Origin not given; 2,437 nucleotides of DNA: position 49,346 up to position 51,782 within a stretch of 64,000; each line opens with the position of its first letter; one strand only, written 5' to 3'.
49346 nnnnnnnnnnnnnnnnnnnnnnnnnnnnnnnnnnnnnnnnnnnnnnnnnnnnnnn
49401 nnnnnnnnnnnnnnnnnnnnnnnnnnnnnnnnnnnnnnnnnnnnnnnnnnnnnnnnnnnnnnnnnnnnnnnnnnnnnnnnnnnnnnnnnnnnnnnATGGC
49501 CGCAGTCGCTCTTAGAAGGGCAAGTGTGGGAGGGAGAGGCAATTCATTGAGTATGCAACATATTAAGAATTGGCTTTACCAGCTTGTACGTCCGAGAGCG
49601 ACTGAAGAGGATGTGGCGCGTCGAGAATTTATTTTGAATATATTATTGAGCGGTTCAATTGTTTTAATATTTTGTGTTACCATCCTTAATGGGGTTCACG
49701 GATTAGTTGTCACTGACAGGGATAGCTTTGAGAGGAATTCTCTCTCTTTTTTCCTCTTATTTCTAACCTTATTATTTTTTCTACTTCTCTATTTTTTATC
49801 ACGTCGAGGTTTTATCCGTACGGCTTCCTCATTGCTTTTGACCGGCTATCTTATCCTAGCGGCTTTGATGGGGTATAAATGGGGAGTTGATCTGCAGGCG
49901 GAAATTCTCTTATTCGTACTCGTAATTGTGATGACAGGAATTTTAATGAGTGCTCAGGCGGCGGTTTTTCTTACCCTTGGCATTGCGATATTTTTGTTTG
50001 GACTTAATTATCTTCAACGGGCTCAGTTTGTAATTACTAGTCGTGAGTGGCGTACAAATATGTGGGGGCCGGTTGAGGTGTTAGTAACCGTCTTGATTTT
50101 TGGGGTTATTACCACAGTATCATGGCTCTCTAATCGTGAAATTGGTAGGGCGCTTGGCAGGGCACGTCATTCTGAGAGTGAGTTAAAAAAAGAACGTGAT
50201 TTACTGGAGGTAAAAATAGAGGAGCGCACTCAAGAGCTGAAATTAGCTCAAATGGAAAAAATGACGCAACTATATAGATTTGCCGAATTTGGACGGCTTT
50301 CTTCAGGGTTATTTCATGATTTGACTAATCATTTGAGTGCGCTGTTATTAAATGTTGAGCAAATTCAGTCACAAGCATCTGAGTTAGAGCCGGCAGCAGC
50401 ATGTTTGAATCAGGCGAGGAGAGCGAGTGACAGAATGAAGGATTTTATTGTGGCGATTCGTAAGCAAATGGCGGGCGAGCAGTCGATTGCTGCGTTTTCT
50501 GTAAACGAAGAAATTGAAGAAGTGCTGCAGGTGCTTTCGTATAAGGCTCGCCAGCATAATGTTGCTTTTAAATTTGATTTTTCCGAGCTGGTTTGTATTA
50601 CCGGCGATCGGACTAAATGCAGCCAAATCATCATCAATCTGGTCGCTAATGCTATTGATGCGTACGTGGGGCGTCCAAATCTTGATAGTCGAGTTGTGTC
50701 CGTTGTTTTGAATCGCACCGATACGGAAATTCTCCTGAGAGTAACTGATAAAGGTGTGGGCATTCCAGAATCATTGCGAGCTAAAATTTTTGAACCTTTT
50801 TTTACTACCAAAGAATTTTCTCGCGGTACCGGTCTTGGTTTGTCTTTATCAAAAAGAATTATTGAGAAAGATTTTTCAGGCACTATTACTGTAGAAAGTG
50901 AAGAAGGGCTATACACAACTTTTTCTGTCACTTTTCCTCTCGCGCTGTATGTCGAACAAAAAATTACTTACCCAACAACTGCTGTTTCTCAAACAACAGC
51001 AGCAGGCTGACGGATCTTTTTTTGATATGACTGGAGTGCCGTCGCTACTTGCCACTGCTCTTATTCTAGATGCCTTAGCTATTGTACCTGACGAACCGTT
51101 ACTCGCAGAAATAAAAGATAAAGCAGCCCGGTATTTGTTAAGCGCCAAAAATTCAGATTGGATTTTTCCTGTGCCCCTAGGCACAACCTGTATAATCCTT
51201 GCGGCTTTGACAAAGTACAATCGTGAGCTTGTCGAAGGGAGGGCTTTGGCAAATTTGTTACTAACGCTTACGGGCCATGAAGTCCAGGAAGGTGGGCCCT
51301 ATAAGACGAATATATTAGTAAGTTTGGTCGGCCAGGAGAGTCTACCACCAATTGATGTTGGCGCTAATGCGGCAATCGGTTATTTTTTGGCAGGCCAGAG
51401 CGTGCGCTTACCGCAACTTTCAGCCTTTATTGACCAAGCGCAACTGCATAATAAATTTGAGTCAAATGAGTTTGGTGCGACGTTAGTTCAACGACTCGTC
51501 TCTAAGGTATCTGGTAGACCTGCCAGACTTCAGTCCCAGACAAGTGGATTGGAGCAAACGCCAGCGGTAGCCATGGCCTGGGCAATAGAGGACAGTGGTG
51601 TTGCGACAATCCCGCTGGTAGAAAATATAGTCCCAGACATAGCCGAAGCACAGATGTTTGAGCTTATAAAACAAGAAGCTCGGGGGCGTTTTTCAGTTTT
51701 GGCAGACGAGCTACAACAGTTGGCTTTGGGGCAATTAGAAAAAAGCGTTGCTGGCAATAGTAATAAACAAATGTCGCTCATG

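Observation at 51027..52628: Isoprenoid-synthase-like protein with two aspartate-rich motifs, encoded directly after a two-component system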

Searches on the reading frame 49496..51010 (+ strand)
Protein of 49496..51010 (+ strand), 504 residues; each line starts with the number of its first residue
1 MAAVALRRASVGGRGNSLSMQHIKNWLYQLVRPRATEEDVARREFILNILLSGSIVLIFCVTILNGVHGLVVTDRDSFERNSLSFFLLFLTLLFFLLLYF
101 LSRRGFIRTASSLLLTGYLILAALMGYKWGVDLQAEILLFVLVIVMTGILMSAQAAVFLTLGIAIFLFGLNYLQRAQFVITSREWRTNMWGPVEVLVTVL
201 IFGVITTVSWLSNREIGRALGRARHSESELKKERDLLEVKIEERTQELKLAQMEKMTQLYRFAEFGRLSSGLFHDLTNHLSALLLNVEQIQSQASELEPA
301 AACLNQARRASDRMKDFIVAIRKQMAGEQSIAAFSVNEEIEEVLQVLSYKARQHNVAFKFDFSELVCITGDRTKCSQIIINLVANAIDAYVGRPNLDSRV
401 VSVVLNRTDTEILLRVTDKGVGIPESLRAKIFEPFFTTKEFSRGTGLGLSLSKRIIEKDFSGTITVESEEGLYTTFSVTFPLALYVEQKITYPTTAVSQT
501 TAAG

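Call 25: search_protein_families(library=pfam, proteins=[window:49496-51010:+], max_evalue=0.001)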
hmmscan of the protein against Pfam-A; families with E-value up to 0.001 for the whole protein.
window:49496-51010:+ (504 aa): 2 families
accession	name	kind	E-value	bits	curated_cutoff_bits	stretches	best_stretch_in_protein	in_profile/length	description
PF02518.31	HATPase_c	-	1.1e-23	84.2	26.4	1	370-483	1-110/111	Histidine kinase-, DNA gyrase B-, and HSP90-like ATPase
PF14501.12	HATPase_c_5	-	0.00041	20.7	22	0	376-475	7-97/102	GHKL domain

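Call 92: search_solved_structures(query=window:49496-51007:+, max_evalue=0.001, show_alignments=0)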
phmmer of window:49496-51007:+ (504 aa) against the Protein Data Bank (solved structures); distinct sequences matched with E-value up to 0.001: 53.
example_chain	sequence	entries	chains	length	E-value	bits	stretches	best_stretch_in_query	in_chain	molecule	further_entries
3a0r_A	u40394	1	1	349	4.6e-23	84.7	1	241-476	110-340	Sensor protein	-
3a0t_A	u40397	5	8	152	1.5e-21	79.7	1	332-476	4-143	Sensor protein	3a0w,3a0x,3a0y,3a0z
9jfj_A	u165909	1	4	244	1.4e-20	76.5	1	254-483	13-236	Sensor histidine kinase ZraS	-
3d36_A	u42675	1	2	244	2.4e-18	69.2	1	267-484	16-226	Sporulation kinase B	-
5idj_A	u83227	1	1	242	4.7e-17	64.9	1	258-481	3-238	Histidine kinase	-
8a7f_A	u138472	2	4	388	8e-17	64.1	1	243-483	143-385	Putative Sensory box protein,Sensor protein FixL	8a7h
8a3u_A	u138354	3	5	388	8e-17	64.1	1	243-483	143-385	Putative Sensory box protein,Sensor protein FixL | Putative Sensory box protein,Putative Sensory box protein,Sensor protein FixL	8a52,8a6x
4gcz_A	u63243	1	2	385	1e-16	63.8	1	245-483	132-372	Blue-light photoreceptor, Sensor protein fixL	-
9p6i_A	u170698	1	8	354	1.3e-16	63.5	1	247-484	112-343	histidine kinase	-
8vc9_A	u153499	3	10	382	1.6e-16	63.1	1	236-482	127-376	Leptospira virulence regulator B (LvrB) | histidine kinase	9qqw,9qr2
5uht_A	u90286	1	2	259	5.3e-15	58.1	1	270-481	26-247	Sensor histidine kinase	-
3dge_A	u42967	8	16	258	5.5e-15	58.1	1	270-481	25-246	Sensor protein | Histidine kinase | Sensor histidine kinase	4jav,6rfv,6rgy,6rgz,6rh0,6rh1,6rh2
2c2a_A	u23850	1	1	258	5.6e-15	58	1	270-481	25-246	SENSOR HISTIDINE KINASE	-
6azr_A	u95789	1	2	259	8.4e-15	57.5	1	271-481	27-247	Sensor histidine kinase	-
4jas_A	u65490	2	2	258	1.6e-14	56.5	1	334-481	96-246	Histidine kinase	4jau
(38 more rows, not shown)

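Call 93: search_protein_families(library=ncbifam, proteins=[window:49496-51007:+], max_evalue=0.001)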
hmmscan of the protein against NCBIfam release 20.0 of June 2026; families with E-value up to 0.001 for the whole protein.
window:49496-51007:+ (504 aa): 74 families (the best 25 are shown)
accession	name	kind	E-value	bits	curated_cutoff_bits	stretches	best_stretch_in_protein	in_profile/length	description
NF008468.0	PRK11360.1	equivalog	5.5e-37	127.4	646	1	252-483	383-609/616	two-component system sensor histidine kinase AtoS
NF010411.0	PRK13837.1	equivalog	1.4e-32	112.7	647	1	254-485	439-678/828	two-component system VirA-like sensor kinase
NF052574.1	HisKinEspCMyxo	equivalog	5.2e-29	101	1200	1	259-495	411-650/785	serine histidine kinase EspC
TIGR02916.1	PEP_his_kin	equivalog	3e-28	98.8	300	1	233-481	442-679/679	XrtA/PEP-CTERM system histidine kinase PrsK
NF007688.0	PRK10364.1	equivalog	4.5e-28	98.2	479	1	244-483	219-452/460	two-component system sensor histidine kinase ZraS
NF046044.1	PnpS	equivalog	4.9e-27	94.9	400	1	327-481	238-390/390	two-component system histidine kinase PnpS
NF046020.1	HisKinCckABruc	equivalog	7e-27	93.7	1000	1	242-492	463-717/868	cell cycle histidine kinase CckA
TIGR02956.1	TMAO_torS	equivalog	6e-26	90.8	676.5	1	332-483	535-683/967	TMAO reductase system sensor histidine kinase/response regulator TorS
NF052573.1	HisKinEspAMyxo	equivalog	1.3e-25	89.5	1400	1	247-499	367-628/755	serine histidine kinase EspA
NF046026.1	HisKinCckACaul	equivalog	2.8e-25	88.5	1000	1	242-497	285-547/678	cell cycle histidine kinase CckA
NF047497.1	HK_LIC_12097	equivalog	7.1e-24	84.2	500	1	240-482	127-366/367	LIC_12097 family sensor histidine kinase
NF053867.1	SprKinKinDBac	equivalog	9.3e-24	83.7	775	1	309-483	333-498/500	sporulation kinase KinD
NF041777.1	sens_FixL_Rhizob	equivalog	1.3e-22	80.1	850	1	242-483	243-482/485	sensor protein FixL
NF010076.0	PRK13557.1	subfamily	1.7e-22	79.6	631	1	249-492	153-404/540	histidine kinase famiy protein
NF006800.0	PRK09303.1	equivalog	2.4e-22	79.4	342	1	210-482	99-377/383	histidine kinase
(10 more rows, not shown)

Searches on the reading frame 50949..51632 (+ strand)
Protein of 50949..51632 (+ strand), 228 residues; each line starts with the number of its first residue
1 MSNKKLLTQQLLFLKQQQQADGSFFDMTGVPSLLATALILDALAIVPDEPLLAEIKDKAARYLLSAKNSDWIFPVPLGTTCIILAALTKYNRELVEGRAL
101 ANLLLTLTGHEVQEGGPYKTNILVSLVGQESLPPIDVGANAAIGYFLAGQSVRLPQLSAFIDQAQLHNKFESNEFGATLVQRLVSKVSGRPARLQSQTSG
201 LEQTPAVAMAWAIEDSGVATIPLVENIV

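Call 60: predict_structure(alignment_id=A2)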
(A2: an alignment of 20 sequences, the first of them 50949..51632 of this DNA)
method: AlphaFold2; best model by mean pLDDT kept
length: 228 residues; sequences in the alignment: 20
mean_pLDDT: 87.9   pTM: 0.87
mean pLDDT of the five models: 87.9, 87.0, 85.7, 84.6, 83.4
residues with pLDDT >= 90: 162; 70-90: 37; 50-70: 17; < 50: 12
segments of 3 or more residues with pLDDT < 50: 124-126, 220-228
pLDDT, mean of each block of 10 residues (from residue 1): 89 98 96 98 93 98 96 93 97 91 89 90 55 84 95 94 93 92 92 73 88 78 41
secondary structure, 60 per line:
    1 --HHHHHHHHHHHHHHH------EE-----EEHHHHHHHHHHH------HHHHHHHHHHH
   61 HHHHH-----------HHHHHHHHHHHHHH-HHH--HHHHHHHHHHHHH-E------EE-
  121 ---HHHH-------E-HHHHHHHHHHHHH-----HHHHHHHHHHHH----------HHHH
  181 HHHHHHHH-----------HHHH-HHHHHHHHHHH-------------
elements in order: H3-17 H33-43 H50-65 H77-90 H97-109 H124-127 H137-149 H155-166 H177-188 H200-203 H205-215
